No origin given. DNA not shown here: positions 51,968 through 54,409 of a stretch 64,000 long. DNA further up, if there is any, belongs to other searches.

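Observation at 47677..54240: Mosaic, compositionally foreign island inserted between dapD and an ACAD operon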

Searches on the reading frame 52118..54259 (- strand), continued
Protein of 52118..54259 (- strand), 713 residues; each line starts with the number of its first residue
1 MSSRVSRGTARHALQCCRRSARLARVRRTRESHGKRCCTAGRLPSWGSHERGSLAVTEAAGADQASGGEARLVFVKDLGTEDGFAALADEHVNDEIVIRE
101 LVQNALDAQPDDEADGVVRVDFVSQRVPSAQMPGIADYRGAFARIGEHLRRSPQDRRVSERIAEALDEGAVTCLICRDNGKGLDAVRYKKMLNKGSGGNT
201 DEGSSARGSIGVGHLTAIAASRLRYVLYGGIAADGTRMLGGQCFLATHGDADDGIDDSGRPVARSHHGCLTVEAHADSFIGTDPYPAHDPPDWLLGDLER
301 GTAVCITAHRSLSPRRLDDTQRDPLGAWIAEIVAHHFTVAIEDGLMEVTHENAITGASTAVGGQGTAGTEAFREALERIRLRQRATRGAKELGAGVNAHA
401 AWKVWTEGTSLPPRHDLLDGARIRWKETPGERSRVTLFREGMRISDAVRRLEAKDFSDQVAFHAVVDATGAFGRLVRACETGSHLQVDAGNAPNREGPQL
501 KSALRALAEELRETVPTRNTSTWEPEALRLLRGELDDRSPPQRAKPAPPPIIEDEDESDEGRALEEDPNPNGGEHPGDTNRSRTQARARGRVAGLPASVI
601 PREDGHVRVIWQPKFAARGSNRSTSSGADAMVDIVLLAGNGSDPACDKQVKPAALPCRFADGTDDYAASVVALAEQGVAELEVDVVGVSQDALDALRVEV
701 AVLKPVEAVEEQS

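Call 31: search_protein_families(library=padloc, proteins=[L007:13607-14950:+, L005:8691-9977:+, L007:15024-16136:+, L007:11930-12745:+, L007:12750-13610:+, L005:11833-12672:+, L005:12669-13607:+, L002:13993-15234:+, L007:10001-11926:+, L005:10001-11836:+], max_evalue=0.1)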
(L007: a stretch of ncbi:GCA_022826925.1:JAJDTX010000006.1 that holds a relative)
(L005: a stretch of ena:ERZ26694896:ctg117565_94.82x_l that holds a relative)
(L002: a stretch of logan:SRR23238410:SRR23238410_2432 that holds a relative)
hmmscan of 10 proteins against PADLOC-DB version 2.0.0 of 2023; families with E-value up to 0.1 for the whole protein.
L007:13607-14950:+ (447 aa): 3 families
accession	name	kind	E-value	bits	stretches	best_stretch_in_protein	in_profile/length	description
PDLC02782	SspD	-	1.3e-08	32.9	1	135-168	70-103/277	SspD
PDLC02510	BrxP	-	0.0023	14.2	1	26-91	136-197/779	BrxP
PDLC02662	DndC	-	0.036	11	0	143-165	123-145/481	DndC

L005:8691-9977:+ (428 aa): 2 families
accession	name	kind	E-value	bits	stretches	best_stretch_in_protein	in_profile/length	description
PDLC02782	SspD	-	1.4e-05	23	1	148-177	76-105/277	SspD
PDLC02510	BrxP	-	0.046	9.9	1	30-86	135-188/779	BrxP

L007:15024-16136:+ (370 aa): 2 families
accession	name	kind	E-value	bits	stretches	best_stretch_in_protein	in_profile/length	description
PDLC02759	SspA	-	3.5e-122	406.3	1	7-355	25-373/374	SspA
PDLC02657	DndA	-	7.7e-120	398.6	1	7-348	26-368/372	DndA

L007:11930-12745:+ (271 aa): 1 family
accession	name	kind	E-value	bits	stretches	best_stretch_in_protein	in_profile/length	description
PDLC04583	PDC-M33B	-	1.9e-07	28.8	1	6-143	10-139/289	-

L007:12750-13610:+ (286 aa): 0 families

L005:11833-12672:+ (279 aa): 0 families

L005:12669-13607:+ (312 aa): 0 families

L002:13993-15234:+ (413 aa): 1 family
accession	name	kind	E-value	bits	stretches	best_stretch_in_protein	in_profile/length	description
PDLC03657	mREase_IV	-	0.0063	13.9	1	128-161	52-85/317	Type IV methyl-directed restriction enzyme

L007:10001-11926:+ (641 aa): 1 family
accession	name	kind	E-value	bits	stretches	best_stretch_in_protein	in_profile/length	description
PDLC04582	PDC-M33A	-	9.1e-17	58.9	1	23-460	13-415/627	-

L005:10001-11836:+ (611 aa): 1 family
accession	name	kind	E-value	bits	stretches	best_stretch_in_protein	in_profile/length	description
PDLC04582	PDC-M33A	-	8.9e-11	39.1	1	25-429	29-407/627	-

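Call 39: find_encoding_contigs(protein=P0005, flank=10000, max_places=2)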
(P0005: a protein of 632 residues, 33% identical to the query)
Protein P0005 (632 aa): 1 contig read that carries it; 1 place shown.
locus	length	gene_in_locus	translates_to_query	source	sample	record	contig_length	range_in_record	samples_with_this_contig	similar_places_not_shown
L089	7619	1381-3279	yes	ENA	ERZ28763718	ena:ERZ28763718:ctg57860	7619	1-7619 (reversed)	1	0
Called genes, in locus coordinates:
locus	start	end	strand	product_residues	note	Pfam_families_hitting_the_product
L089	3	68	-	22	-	?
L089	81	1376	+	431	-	-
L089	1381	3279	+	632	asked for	-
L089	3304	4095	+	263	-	-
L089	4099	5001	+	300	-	-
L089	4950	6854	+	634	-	PF03235:GmrSD_N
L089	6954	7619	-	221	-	?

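Call 40: find_encoding_contigs(protein=P0007, flank=10000, max_places=2)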
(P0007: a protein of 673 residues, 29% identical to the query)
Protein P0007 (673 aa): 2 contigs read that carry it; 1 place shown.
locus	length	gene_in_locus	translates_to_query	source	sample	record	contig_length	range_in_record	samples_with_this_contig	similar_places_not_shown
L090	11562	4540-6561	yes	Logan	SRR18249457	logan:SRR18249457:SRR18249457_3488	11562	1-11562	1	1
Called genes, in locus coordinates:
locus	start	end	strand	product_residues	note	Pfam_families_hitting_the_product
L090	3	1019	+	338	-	?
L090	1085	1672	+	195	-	PF01613:Flavin_Reduct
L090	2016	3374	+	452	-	-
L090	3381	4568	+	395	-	PF00266:Aminotran_5, PF01041:DegT_DnrJ_EryC1 (weak)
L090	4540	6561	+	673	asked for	-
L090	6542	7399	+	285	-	-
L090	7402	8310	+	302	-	-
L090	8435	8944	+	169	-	-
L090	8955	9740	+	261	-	PF14072:DndB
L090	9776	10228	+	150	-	-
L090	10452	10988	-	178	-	-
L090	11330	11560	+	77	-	?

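Call 41: find_encoding_contigs(protein=P0009, flank=10000, max_places=2)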
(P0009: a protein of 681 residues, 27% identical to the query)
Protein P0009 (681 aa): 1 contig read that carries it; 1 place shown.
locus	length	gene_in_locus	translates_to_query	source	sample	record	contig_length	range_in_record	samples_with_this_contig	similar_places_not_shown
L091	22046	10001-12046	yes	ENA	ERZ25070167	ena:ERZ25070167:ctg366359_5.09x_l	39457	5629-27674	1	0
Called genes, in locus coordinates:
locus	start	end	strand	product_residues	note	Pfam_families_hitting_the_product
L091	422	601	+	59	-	-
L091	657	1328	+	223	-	PF10137:CAP12-PCTIR_TIR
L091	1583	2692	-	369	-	PF13808:DDE_Tnp_1_assoc, PF01609:DDE_Tnp_1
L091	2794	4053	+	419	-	-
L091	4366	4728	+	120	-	PF01609:DDE_Tnp_1, PF13612:DDE_Tnp_1_3 (weak), PF13586:DDE_Tnp_1_2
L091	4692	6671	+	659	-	-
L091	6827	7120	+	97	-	-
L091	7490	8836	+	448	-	-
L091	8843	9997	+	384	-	PF00266:Aminotran_5, PF01041:DegT_DnrJ_EryC1 (weak)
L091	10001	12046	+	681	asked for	-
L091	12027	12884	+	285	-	-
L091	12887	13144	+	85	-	-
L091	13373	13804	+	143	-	-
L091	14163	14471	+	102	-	-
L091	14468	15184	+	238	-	-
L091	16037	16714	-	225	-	-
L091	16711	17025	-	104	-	-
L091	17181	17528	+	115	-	-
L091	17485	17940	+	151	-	PF03400:DDE_Tnp_IS1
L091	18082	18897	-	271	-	-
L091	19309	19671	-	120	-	PF01609:DDE_Tnp_1, PF13586:DDE_Tnp_1_2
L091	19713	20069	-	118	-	PF13340:DUF4096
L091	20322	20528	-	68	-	-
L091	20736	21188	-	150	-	-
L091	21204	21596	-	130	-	-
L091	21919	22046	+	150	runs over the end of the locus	-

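Call 42: find_encoding_contigs(protein=P0008, flank=10000, max_places=2)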
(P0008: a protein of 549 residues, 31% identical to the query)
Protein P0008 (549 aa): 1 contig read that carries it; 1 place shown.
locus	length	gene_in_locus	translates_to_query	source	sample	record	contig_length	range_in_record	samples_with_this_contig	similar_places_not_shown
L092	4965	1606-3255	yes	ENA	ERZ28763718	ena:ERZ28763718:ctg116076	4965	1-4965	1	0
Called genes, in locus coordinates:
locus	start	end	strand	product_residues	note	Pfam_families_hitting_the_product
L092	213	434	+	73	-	-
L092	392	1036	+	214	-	-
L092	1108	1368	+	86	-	-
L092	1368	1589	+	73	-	-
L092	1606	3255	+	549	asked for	-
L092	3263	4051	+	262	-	-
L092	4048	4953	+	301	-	-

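Call 54: search_solved_structures(query=A1, max_evalue=10)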
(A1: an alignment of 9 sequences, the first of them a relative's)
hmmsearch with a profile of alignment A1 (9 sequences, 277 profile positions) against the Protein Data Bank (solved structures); distinct sequences matched with E-value up to 10: 11.
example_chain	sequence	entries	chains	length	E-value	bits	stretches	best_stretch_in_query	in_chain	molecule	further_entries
6gkb_A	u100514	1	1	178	0.047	16.3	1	176-262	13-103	Ferritin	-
5ouz_A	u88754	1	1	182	0.048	16.3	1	176-262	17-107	Ferritin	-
7pf8_A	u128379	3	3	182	0.055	16.1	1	176-262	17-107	Ferritin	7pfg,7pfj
5ouw_A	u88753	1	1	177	0.056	16.1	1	176-262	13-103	Ferritin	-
6gka_A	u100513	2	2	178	0.057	16.1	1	176-262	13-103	Ferritin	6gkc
6som_A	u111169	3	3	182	0.057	16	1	176-262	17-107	Ferritin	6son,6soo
7pf9_A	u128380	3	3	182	0.059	16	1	176-262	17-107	Ferritin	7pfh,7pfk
6sop_A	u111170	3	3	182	0.098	15.3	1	176-262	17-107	Ferritin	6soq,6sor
7pf7_A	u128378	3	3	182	0.66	12.6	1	176-262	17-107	Ferritin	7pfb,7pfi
9ozd_A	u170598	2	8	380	0.82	12.3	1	111-168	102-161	Polysaccharide lyase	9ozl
2few_A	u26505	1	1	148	0.83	12.2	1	79-140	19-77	PTS system mannitol-specific EIICBA component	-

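Call 55: search_solved_structures(query=A2, max_evalue=10)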
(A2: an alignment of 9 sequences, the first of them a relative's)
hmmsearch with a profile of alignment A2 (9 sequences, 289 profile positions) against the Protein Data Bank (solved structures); distinct sequences matched with E-value up to 10: 1.
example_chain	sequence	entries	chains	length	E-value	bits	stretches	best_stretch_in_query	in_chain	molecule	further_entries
8esq_z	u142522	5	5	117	0.5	13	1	22-80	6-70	UPF0642 protein C32H8.05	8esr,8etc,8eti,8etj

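Call 60: search_protein_families(library=pfam, alignment_id=A2, max_evalue=0.1)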
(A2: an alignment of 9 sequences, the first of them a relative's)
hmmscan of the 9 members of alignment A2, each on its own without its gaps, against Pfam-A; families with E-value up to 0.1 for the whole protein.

A. member 1, P0011 (297 aa): 1 family
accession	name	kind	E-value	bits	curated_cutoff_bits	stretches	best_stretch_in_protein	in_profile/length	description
PF19866.4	DUF6339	-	0.039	14.1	23.2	0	99-202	7-86/175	Family of unknown function (DUF6339)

B. families by the number of members that match (of 9 scanned): 4 families
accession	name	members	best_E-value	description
PF19866.4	DUF6339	3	0.0013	Family of unknown function (DUF6339)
PF13646.12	HEAT_2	2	0.019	HEAT repeats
PF12867.12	DinB_2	1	0.015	DinB superfamily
PF11743.13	DUF3301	1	0.097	Protein of unknown function (DUF3301)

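Call 68: predict_structure(alignment_id=A3)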
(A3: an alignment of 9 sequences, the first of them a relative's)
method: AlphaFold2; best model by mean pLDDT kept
length: 658 residues; sequences in the alignment: 9
mean_pLDDT: 63.0   pTM: 0.57
mean pLDDT of the five models: 63.0, 62.7, 57.0, 56.3, 55.0
residues with pLDDT >= 90: 75; 70-90: 238; 50-70: 112; < 50: 233
segments of 3 or more residues with pLDDT < 50: 1-37, 139-168, 190-231, 254-262, 328-338, 466-538, 561-573, 587-594, 650-658
pLDDT, mean of each block of 10 residues (from residue 1): 30 29 27 44 78 65 87 78 66 55 65 76 81 58 30 34 44 81 66 37 36 36 38 74 85 50 60 86 89 88 83 85 65 44 88 91 93 81 89 82 88 91 74 76 91 93 56 35 31 30 31 30 28 40 67 73 40 67 57 61 84 83 83 64 69 34
secondary structure, 60 per line:
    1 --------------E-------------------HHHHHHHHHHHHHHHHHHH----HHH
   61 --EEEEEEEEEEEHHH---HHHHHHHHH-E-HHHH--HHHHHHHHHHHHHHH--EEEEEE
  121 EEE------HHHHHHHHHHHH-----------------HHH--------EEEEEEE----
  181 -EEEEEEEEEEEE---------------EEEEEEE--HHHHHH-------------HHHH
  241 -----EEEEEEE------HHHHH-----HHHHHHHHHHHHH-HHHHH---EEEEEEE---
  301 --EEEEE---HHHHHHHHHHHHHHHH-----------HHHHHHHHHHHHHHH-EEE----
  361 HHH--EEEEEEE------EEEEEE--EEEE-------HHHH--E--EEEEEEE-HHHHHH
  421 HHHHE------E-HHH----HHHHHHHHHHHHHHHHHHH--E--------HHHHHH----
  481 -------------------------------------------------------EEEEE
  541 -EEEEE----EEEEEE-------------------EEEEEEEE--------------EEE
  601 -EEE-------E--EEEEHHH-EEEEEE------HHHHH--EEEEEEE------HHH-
elements in order (helices of 4 or more, strands of 3 or more residues): H35-53 E63-73 H80-88 H92-95 H98-112 E115-123 H130-141 E170-176 E182-193 E209-215 H218-223 H237-240 E246-252 H259-263 H269-281 H283-287 E291-297 E303-307 H311-326 H338-352 E354-356 E366-372 E379-384 E387-390 H398-401 E407-413 H415-424 H441-459 H471-476 E536-540 E542-546 E551-556 E576-583 E598-600 E602-604 E615-618 E623-628 H635-639 E642-648

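Call 70: search_protein_families(library=padloc, alignment_id=A1, max_evalue=0.1)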
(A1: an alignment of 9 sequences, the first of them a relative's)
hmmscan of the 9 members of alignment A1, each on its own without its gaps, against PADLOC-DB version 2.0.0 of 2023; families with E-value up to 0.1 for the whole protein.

A. member 1, P0010 (284 aa): 0 families

B. families by the number of members that match (of 9 scanned): 2 families
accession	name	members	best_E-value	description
PDLC04583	PDC-M33B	4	2.6e-11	-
PDLC04908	PDC-S10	1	0.061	-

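Call 71: search_protein_families(library=padloc, alignment_id=A2, max_evalue=0.1)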
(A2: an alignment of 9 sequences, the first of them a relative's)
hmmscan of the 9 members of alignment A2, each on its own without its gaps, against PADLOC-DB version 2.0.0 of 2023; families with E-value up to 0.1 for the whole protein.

A. member 1, P0011 (297 aa): 0 families

B. families by the number of members that match (of 9 scanned): 0 families

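Call 72: fold_search(model_id=the predicted structure, library=pdb)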
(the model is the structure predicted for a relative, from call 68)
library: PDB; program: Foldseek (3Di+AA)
matches with E <= 10: 561; with E <= 0.001: 102
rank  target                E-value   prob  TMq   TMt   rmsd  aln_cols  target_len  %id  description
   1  9o8p_B                2.6e-09  1.00  0.25  0.27  24.9       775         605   10  CryoEM structure of M. mazei topoisomerase VI-minicircle DNA complex (released 2026-02-25)
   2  9o0g_B                4.3e-09  1.00  0.26  0.28  25.4       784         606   11  CryoEM structure of M. mazei topoisomerase VI(A-E342Q)-minicircle DNA complex in cleavage state (released 2026-02-25)
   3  1mx0_C                5.1e-09  1.00  0.27  0.36  17.8       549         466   10  Structure of topoisomerase subunit (released 2003-01-07)
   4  1z59                  8.7e-09  1.00  0.24  0.32  20.0       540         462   11  Topoisomerase VI-B, ADP-bound monomer form (released 2005-06-14)
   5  2hkj                  1.0e-08  1.00  0.26  0.34  19.0       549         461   11  Topoisomerase VI-B bound to radicicol (released 2006-08-29)
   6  1z5a_B                1.4e-08  1.00  0.25  0.33  18.8       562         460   11  Topoisomerase VI-B, ADP-bound dimer form (released 2005-06-14)
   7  1mx0_A                2.2e-08  1.00  0.26  0.34  18.6       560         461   10  Structure of topoisomerase subunit (released 2003-01-07)
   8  1mx0_D                4.7e-08  1.00  0.26  0.35  19.6       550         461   10  Structure of topoisomerase subunit (released 2003-01-07)
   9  1mu5                  4.7e-08  1.00  0.26  0.34  19.8       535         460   11  Structure of topoisomerase subunit (released 2003-01-07)
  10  8h77_B                6.5e-08  1.00  0.25  0.27  14.1       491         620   13  Hsp90-AhR-p23-XAP2 complex (released 2023-01-04)
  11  1mx0_B                8.1e-08  1.00  0.27  0.36  19.3       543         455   11  Structure of topoisomerase subunit (released 2003-01-07)
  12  8eoa_B                8.5e-08  1.00  0.27  0.29  13.4       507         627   12  Cryo-EM structure of human HSP90B-AIPL1 complex (released 2023-01-25)
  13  8ffv_B                8.5e-08  1.00  0.25  0.26  13.8       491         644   11  Cryo-EM structure of the GR-Hsp90-FKBP52 complex (released 2023-11-01)
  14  4p7a                  1.4e-07  1.00  0.23  0.43  11.1       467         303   11  Crystal Structure of human MLH1 (released 2014-04-09)
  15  8gae_B                1.5e-07  1.00  0.25  0.26  14.4       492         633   11  Hsp90 provides platform for CRaf dephosphorylation by PP5 (released 2023-04-26)
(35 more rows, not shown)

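Call 74: search_solved_structures(query=A4, max_evalue=1, show_alignments=1)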
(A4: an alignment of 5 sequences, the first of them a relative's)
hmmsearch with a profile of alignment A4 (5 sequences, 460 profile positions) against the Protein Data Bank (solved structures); distinct sequences matched with E-value up to 1: 1.
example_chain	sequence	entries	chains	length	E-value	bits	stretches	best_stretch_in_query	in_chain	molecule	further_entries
4aez_C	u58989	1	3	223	0.41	12.4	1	191-251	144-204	MITOTIC SPINDLE CHECKPOINT COMPONENT MAD3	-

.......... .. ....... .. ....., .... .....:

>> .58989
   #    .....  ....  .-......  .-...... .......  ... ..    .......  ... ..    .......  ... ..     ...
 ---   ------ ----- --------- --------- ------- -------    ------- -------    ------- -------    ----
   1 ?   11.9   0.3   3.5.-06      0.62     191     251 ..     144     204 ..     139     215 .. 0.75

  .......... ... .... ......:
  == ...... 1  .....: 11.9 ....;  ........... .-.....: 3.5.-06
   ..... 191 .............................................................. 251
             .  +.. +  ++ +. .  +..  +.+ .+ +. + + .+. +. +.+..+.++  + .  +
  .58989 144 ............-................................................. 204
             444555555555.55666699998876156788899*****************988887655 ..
